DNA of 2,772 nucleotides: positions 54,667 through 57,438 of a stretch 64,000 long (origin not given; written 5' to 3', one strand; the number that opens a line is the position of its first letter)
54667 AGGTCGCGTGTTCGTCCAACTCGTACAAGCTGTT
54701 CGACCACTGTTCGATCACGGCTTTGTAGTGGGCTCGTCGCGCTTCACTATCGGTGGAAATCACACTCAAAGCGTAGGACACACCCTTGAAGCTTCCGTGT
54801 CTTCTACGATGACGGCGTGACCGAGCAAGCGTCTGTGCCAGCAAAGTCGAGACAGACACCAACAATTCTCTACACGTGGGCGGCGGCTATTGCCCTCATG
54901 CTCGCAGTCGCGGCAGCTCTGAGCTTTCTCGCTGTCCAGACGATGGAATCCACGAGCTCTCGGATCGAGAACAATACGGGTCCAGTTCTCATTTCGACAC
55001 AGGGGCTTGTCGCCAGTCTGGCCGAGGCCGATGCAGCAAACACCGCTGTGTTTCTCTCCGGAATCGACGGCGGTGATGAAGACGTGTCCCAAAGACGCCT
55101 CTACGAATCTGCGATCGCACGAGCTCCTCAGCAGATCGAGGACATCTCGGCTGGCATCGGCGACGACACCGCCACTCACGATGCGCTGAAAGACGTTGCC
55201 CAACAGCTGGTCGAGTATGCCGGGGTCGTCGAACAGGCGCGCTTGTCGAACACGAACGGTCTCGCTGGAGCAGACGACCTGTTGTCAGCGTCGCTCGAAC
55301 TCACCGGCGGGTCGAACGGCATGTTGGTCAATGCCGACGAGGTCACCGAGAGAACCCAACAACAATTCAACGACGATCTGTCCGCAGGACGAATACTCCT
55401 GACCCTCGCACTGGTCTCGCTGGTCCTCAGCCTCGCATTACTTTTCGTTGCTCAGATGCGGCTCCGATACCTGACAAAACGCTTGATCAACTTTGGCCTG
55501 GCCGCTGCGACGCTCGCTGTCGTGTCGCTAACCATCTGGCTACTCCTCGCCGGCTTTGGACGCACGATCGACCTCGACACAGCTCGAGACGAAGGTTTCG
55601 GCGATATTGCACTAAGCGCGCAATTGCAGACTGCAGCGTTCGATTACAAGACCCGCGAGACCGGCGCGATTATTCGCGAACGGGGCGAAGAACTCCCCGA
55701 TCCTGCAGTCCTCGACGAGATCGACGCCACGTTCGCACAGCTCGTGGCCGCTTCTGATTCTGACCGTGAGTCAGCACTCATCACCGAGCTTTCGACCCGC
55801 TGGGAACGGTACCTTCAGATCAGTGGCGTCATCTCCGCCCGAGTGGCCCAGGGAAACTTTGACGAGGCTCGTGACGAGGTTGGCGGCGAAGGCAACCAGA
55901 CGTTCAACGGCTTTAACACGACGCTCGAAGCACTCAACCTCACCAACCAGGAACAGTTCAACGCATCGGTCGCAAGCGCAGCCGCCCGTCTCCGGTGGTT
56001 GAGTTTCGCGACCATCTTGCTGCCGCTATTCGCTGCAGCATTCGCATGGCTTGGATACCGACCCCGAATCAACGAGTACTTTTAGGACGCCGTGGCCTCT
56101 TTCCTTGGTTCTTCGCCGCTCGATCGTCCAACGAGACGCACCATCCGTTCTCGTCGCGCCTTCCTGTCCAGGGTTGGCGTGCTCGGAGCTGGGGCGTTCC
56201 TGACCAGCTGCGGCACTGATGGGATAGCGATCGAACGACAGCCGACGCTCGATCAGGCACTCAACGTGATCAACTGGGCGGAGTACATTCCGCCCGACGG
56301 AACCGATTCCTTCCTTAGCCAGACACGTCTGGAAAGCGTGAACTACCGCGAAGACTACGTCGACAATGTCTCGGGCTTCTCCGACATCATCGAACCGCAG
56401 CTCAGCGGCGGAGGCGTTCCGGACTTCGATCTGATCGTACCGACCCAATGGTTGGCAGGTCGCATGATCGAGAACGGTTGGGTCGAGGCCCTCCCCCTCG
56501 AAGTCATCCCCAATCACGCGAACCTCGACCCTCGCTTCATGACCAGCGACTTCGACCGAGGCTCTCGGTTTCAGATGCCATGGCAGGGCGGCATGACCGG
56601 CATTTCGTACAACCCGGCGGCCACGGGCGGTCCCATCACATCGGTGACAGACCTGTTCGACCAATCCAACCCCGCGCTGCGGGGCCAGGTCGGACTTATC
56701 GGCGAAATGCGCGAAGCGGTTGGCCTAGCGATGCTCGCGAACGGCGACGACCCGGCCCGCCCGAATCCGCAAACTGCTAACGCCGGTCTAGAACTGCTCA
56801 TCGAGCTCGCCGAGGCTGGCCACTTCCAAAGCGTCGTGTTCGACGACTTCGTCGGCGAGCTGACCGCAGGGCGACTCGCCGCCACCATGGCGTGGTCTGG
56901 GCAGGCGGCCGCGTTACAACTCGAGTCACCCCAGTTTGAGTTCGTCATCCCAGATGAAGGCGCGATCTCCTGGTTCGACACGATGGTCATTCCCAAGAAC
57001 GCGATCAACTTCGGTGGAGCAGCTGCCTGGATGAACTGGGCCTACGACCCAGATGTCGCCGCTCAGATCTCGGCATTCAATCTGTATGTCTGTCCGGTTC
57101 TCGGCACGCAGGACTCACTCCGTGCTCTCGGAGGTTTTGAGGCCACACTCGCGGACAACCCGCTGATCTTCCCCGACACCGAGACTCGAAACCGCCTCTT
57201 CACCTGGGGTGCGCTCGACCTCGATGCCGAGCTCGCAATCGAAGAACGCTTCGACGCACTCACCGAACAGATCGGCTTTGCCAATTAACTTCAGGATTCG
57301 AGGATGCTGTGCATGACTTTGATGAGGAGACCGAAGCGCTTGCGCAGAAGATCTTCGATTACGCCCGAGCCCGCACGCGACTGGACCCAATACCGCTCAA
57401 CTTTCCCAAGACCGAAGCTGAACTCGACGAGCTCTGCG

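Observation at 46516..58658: PknG-type signalling locus with a polyamine-binding protein in place of GlnH: candidate amine-sensing phospho-switch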

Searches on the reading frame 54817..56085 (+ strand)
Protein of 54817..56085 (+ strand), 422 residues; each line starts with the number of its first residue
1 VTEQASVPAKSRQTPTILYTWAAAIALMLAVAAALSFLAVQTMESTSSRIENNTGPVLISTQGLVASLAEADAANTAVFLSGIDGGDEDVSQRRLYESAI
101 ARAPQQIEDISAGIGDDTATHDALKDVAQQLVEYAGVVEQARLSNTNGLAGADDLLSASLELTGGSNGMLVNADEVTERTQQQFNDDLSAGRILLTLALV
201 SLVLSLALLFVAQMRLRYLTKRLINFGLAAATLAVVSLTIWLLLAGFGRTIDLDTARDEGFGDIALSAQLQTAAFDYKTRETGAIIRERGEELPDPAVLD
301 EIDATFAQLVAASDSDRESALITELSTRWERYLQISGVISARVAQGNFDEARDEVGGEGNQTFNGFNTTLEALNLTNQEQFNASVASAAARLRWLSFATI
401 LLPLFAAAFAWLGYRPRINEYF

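Call 4: search_protein_families(library=pfam, proteins=[window:54817-56085:+], max_evalue=0.01)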
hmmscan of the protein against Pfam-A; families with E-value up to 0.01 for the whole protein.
window:54817-56085:+ (422 aa): 4 families
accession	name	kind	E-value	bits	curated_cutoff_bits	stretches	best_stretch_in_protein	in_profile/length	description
PF12729.13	4HB_MCP_1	-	2.6e-07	30.8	27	1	301-384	90-173/181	Four helix bundle sensory module for signal transduction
PF05227.19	CHASE3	-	0.0029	17.9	28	0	300-382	49-133/138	CHASE3 domain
PF08962.16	Rv2632c-like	-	0.0035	17.7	25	0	29-55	52-78/82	Rv2632c-like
PF22915.1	ARMH5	-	0.0074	17.2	27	0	41-79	46-84/92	Armadillo-like helical domain-containing protein 5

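Call 5: search_protein_families(library=ncbifam, proteins=[window:54817-56085:+], max_evalue=0.01)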
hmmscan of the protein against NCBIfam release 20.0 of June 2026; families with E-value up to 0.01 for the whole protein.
window:54817-56085:+ (422 aa): 2 families
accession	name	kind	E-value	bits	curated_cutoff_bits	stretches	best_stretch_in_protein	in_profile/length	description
NF058618.1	transduce_GlnX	subfamily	7.4e-64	216.4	250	1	12-421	1-412/413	GlnX family signal transduction membrane protein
NF041460.1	kinGactiv_GlnX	equivalog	2.5e-23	82.7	780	1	22-421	40-438/439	protein kinase G-activating protein GlnX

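Call 12: find_homologous_proteins(query=window:54817-56085:+, max_evalue=0.00001)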
Query window:54817-56085:+ (422 aa): 67 proteins with E <= 0.00001 among 8000 candidates.
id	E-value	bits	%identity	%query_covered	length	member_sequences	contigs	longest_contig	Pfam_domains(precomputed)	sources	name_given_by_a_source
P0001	1.5e-256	868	100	99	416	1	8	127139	PF12729.14,PF28326.1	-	-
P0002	4.6e-256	867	100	99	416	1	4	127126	PF12729.14,PF28326.1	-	-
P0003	2.0e-242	822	100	94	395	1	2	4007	PF12729.14,PF28326.1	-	-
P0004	1.2e-241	819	100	94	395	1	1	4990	PF12729.14,PF28326.1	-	-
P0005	4.1e-241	818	99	94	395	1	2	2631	PF12729.14,PF28326.1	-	-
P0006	1.4e-194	664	99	75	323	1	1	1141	PF12729.14,PF28326.1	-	-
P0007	4.4e-169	581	68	99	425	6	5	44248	PF28326.1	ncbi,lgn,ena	-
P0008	2.0e-167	575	67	98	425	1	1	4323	PF28326.1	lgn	-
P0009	2.1e-167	575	67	97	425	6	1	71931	PF12729.14,PF28326.1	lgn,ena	-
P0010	2.3e-167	575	67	100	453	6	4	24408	PF28326.1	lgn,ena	-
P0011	4.3e-167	574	67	98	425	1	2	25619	PF12729.14,PF28326.1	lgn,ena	-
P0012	1.7e-164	566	68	97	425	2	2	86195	PF12729.14,PF28326.1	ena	-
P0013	4.0e-157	541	64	98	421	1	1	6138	PF12729.14,PF28326.1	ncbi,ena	-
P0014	5.5e-157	541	64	98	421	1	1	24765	PF12729.14,PF28326.1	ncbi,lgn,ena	-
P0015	3.4e-156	538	63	98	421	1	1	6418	PF12729.14,PF28326.1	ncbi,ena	-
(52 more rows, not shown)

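Call 14: find_related_loci(query=A1, collection=genome_contigs, flank=10000)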
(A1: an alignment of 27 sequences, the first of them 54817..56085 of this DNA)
Query A1 (422 aa) in genome_contigs; peptide patterns used: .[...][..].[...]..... (x = any residue, [..] = any of these).
132 stretches matched a pattern; 26 encode a relative of the query (tblastn E <= 1e-3); 26 distinct loci.
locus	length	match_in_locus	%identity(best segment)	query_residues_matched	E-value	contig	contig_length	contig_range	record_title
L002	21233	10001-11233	67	12-422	3e-174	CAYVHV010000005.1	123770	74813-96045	MAG TPA_asm: uncultured Acidimicrobiales bacterium isolate SRP114822_co2_99 genome assembly, contig: NODE_63_length_1237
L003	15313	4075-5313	64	10-422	3e-169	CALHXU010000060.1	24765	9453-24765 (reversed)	MAG: uncultured Acidimicrobiales bacterium isolate R4_Bin_MAXBIN__006_1 genome assembly, contig: c_000001313427, whole g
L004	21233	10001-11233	66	12-422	7e-167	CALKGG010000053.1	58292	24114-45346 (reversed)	MAG: uncultured Acidimicrobiales bacterium isolate R3_Bin_Bin_10_sub_1 genome assembly, contig: c_000001872503, whole ge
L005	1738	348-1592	62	7-422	1e-161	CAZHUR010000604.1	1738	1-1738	MAG TPA_asm: uncultured Acidimicrobiales bacterium isolate SRP114822_co3_62 genome assembly, contig: NODE_23539_length_1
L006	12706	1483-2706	55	12-422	1e-127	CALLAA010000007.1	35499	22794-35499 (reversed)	MAG: uncultured Acidimicrobiales bacterium isolate L1_Bin_MAXBIN__035_sub_1 genome assembly, contig: c_000001047520, who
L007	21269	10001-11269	52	1-422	3e-122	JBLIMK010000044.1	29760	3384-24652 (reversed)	MAG: Verrucomicrobiales bacterium isolate 3300053785_91 Ga0535658_0002808, whole genome shotgun sequence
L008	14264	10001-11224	55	12-422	6e-120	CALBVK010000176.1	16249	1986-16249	MAG: uncultured Acidimicrobiales bacterium isolate B4_Bin_METABAT__42_1 genome assembly, contig: c_000000028940, whole g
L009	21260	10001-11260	49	1-422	1e-108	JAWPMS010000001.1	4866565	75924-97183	MAG: Acidimicrobiia bacterium isolate Padam5 contig_1818, whole genome shotgun sequence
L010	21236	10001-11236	47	8-422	2e-100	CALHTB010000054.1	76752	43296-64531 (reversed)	MAG: uncultured Acidimicrobiales bacterium isolate R2_Bin_MAXBIN__008_sub_1 genome assembly, contig: c_000000356617, who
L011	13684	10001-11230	47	8-422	2e-97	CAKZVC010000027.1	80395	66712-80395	MAG: uncultured Acidimicrobiales bacterium isolate L4_Bin_MAXBIN__068_sub_1 genome assembly, contig: c_000000104183, who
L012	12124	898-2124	43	12-422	2e-91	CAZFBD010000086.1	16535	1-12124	MAG TPA_asm: uncultured Acidimicrobiales bacterium isolate SRP268394_co1_170 genome assembly, contig: NODE_5834_length_1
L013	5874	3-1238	44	12-422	2e-91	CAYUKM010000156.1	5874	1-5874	MAG TPA_asm: uncultured Acidimicrobiales bacterium isolate SRP114822_co3_16 genome assembly, contig: NODE_2654_length_58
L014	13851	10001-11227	42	12-422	7e-89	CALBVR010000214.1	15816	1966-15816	MAG: uncultured Acidimicrobiales bacterium isolate L2_Bin_Bin_149_1 genome assembly, contig: c_000000692939, whole genom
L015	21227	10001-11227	41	12-422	5e-84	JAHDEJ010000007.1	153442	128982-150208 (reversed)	MAG: Acidimicrobiales bacterium isolate MAG-179 RZ_271, whole genome shotgun sequence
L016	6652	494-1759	42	14-421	2e-60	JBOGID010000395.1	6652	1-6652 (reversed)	MAG: Acidimicrobiales bacterium isolate M3-S_metabat2.bin.145 k127_379161, whole genome shotgun sequence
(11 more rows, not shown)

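Call 83: search_protein_families(library=padloc, proteins=[window:54817-56085:+], max_evalue=0.001)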
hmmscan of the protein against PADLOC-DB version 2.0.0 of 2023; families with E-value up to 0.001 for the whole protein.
window:54817-56085:+ (422 aa): 0 families

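Call 98: predict_structure(alignment_id=A1)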
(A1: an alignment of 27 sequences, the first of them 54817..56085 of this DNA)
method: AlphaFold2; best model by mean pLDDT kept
length: 422 residues; sequences in the alignment: 27
mean_pLDDT: 89.9   pTM: 0.79
mean pLDDT of the five models: 89.9, 89.6, 88.4, 87.8, 87.4
residues with pLDDT >= 90: 312; 70-90: 96; 50-70: 6; < 50: 8
segments of 3 or more residues with pLDDT < 50: 1-7
pLDDT, mean of each block of 10 residues (from residue 1): 44 76 92 95 92 92 92 92 85 92 94 92 95 95 90 92 90 93 90 93 95 87 86 95 93 91 90 92 91 89 92 89 95 95 93 90 92 91 92 90 93 84 72
secondary structure, 60 per line:
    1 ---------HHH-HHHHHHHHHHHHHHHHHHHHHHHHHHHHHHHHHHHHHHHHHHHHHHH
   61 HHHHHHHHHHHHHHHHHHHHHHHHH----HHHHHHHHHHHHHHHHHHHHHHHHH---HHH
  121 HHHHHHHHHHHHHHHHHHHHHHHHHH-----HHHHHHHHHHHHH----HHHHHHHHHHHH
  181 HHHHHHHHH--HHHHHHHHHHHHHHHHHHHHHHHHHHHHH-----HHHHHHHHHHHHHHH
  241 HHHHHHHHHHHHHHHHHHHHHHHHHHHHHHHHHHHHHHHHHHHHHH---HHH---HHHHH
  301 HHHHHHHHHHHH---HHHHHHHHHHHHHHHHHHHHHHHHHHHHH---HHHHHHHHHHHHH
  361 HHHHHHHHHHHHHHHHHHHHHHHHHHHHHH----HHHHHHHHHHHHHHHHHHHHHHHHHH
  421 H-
elements in order: H14-85 H90-114 H118-146 H152-164 H169-189 H192-220 H226-286 H296-312 H316-344 H348-390 H395-421

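Call 100: fold_search(model_id=the predicted structure, library=pdb)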
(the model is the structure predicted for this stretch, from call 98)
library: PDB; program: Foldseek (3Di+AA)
matches with E <= 10: 551; with E <= 0.001: 0
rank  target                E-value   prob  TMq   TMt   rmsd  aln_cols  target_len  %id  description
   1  7p5j_A                4.4e-03  0.90  0.19  0.20  24.9       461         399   13  Cryo-EM structure of human TTYH1 in GDN (released 2021-08-11)
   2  8w20_A                4.9e-03  0.57  0.16  0.10  65.3       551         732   13  Umb1 umbrella toxin particle (released 2024-04-17)
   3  7p5c_A                6.3e-03  0.92  0.19  0.20  20.7       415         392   12  Cryo-EM structure of human TTYH3 in Ca2+ and GDN (released 2021-08-11)
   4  9g71_A                6.9e-03  0.91  0.18  0.19  21.8       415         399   14  Cryo-EM structure of TTYH2 in complex with lipids in GDN (released 2025-05-21)
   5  7rtv_A                1.0e-02  0.93  0.21  0.24  21.6       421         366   12  Cryo-EM structure of monomeric TTYH2 (released 2021-09-22)
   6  7p5m_A                1.1e-02  0.92  0.21  0.22  21.5       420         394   13  Cryo-EM structure of human TTYH2 in lipid nanodiscs (released 2021-08-11)
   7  7p54_A                1.2e-02  0.84  0.17  0.18  21.4       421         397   14  Cryo-EM structure of human TTYH2 in GDN (released 2021-08-11)
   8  7rtt_A                1.9e-02  0.69  0.20  0.20  23.7       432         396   16  Cryo-EM structure of a TTYH2 cis-dimer (released 2021-08-25)
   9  7rtu_B                2.7e-02  0.85  0.22  0.24  20.5       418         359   13  Cryo-EM structure of a TTYH2 trans-dimer (released 2021-08-25)
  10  7rtt_B                3.2e-02  0.63  0.18  0.18  24.5       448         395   13  Cryo-EM structure of a TTYH2 cis-dimer (released 2021-08-25)
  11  7rtw_A                3.6e-02  0.54  0.17  0.18  23.3       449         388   13  Cryo-EM structure of a TTYH3 cis-dimer (released 2021-08-25)
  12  6eia                  5.5e-02  0.38  0.18  0.16  29.1       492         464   10  PepTSt in complex with HEPES (100 mM) (released 2018-02-21)
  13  7ac6_A                7.7e-02  0.16  0.12  0.12  26.7       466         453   10  Structure of sponge-phase grown PepTst2 collected by rotation serial crystallography on a COC membrane at a synchrotro (released 2021-09-01)
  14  5oxp                  9.5e-02  0.21  0.15  0.14  28.4       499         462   11  PepTSt in occluded conformation with phosphate ion bound (released 2018-02-21)
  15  5d58                  1.0e-01  0.21  0.15  0.15  29.6       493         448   10  In meso in situ serial X-ray crystallography structure of the PepTSt-Ala-Phe complex at 100 K (released 2016-01-13)
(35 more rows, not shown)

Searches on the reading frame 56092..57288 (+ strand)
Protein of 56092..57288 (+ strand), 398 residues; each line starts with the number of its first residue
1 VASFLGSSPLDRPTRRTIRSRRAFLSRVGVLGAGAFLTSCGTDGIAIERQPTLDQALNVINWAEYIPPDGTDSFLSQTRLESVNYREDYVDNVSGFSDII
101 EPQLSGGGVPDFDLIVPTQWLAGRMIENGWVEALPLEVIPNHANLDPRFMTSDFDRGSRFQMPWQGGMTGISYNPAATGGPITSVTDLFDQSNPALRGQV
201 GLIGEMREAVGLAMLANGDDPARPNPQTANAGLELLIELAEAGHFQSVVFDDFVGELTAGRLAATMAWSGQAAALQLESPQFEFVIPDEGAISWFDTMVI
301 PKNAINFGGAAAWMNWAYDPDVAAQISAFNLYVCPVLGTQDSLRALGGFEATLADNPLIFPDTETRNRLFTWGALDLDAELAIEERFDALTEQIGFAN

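Call 4: search_protein_families(library=pfam, proteins=[window:56092-57288:+], max_evalue=0.01)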
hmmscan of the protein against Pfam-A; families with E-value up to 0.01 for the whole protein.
window:56092-57288:+ (398 aa): 3 families
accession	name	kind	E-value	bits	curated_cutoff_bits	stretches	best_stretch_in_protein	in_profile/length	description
PF13416.11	SBP_bac_8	-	3e-19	70.3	27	1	101-328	29-254/279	Bacterial extracellular solute-binding protein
PF13343.11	SBP_bac_6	-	1.6e-13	51.2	24.6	1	119-337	18-220/245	Bacterial extracellular solute-binding protein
PF01547.30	SBP_bac_1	-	1.1e-07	32.6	26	1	100-323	40-306/307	Bacterial extracellular solute-binding protein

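Call 5: search_protein_families(library=ncbifam, proteins=[window:56092-57288:+], max_evalue=0.01)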
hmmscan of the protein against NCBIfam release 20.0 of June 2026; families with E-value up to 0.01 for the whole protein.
window:56092-57288:+ (398 aa): 3 families
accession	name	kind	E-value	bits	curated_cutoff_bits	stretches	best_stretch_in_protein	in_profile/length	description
NF007048.0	PRK09501.1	equivalog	2.8e-27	95.5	582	1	54-366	26-321/348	spermidine/putrescine ABC transporter substrate-binding protein PotD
NF007962.0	PRK10682.1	equivalog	1.6e-25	89.9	636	1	53-372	28-348/370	spermidine/putrescine ABC transporter substrate-binding protein PotF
NF041888.1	ABC_SBP_YdcS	equivalog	3.2e-14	52.5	725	1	260-330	247-317/379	putative ABC transporter substrate-binding protein YdcS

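Call 20: search_solved_structures(query=window:56092-57288:+, max_evalue=0.00001, show_alignments=2)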
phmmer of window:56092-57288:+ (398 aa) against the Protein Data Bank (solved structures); distinct sequences matched with E-value up to 0.00001: 23.
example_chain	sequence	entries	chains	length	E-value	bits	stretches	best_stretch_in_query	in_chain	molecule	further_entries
4gl0_A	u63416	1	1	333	2.6e-29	105.8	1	56-336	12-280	Lmo0810 protein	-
7xjm_A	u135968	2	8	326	3e-27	99.1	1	54-344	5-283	Putrescine-binding periplasmic protein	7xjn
8y5h_E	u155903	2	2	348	3.8e-27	98.7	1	55-367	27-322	Spermidine/putrescine-binding periplasmic protein | Putrescine-binding periplasmic protein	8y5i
1pot_A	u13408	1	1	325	4.7e-27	98.4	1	57-367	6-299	SPERMIDINE/PUTRESCINE-BINDING PROTEIN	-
4eqb_A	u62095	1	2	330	4.7e-27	98.4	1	55-372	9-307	Spermidine/putrescine ABC superfamily ATP binding cassette transporter, binding protein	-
1poy_1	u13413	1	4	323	5.1e-27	98.3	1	57-367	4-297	SPERMIDINE/PUTRESCINE-BINDING PROTEIN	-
7oyt_A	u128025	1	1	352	1.5e-25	93.5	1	55-376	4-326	Putrescine-binding periplasmic protein PotF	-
7oyw_A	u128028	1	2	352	1.5e-25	93.4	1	55-376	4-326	Putrescine-binding periplasmic protein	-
7oyz_A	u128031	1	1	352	2e-25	93.1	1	55-376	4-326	Putrescine-binding periplasmic protein PotF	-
7oyy_A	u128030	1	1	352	2.1e-25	93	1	55-376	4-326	Putrescine-binding periplasmic protein PotF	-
7oyv_A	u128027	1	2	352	7.7e-25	91.1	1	55-376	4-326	Putrescine-binding periplasmic protein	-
7oys_A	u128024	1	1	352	2.5e-24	89.4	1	55-376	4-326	Putrescine-binding periplasmic protein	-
7oyu_A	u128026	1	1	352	3.3e-24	89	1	55-376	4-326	Putrescine-binding periplasmic protein PotF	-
7oyx_A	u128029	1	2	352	3.5e-24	89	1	55-376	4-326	Putrescine-binding periplasmic protein PotF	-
3ttm_A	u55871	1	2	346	4.3e-24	88.7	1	55-380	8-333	Polyamine transport protein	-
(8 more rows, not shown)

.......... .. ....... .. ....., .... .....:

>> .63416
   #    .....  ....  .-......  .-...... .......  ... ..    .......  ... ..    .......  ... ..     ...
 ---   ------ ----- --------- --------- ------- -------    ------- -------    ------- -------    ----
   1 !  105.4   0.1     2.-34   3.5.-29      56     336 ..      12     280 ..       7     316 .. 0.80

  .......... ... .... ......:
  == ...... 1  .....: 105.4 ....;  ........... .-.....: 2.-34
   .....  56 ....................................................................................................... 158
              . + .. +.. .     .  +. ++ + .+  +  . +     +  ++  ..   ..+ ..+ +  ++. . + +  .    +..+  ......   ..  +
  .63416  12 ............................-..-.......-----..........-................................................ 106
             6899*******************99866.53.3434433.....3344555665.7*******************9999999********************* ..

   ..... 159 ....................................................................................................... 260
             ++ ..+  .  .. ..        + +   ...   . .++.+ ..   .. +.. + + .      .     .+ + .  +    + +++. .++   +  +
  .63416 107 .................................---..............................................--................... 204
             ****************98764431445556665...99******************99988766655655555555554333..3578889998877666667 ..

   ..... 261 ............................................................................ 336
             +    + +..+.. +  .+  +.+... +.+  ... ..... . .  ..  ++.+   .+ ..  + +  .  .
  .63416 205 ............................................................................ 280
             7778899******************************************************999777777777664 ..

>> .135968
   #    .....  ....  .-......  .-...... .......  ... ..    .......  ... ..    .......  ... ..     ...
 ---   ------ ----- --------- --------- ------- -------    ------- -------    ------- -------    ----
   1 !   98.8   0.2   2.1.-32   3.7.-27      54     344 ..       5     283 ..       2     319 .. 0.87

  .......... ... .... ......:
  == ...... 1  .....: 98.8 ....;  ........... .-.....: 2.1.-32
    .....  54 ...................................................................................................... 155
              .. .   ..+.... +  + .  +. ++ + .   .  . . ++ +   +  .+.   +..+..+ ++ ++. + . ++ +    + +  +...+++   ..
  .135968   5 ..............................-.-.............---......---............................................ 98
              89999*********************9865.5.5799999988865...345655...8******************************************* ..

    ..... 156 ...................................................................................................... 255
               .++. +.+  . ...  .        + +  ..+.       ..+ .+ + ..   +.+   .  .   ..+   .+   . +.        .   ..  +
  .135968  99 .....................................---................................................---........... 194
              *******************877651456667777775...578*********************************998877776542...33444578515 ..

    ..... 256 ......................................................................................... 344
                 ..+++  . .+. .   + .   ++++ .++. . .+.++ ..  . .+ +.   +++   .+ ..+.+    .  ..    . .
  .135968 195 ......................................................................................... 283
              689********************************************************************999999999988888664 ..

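Call 83: search_protein_families(library=padloc, proteins=[window:56092-57288:+], max_evalue=0.001)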
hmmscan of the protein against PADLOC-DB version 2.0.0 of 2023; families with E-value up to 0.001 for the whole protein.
window:56092-57288:+ (398 aa): 0 families
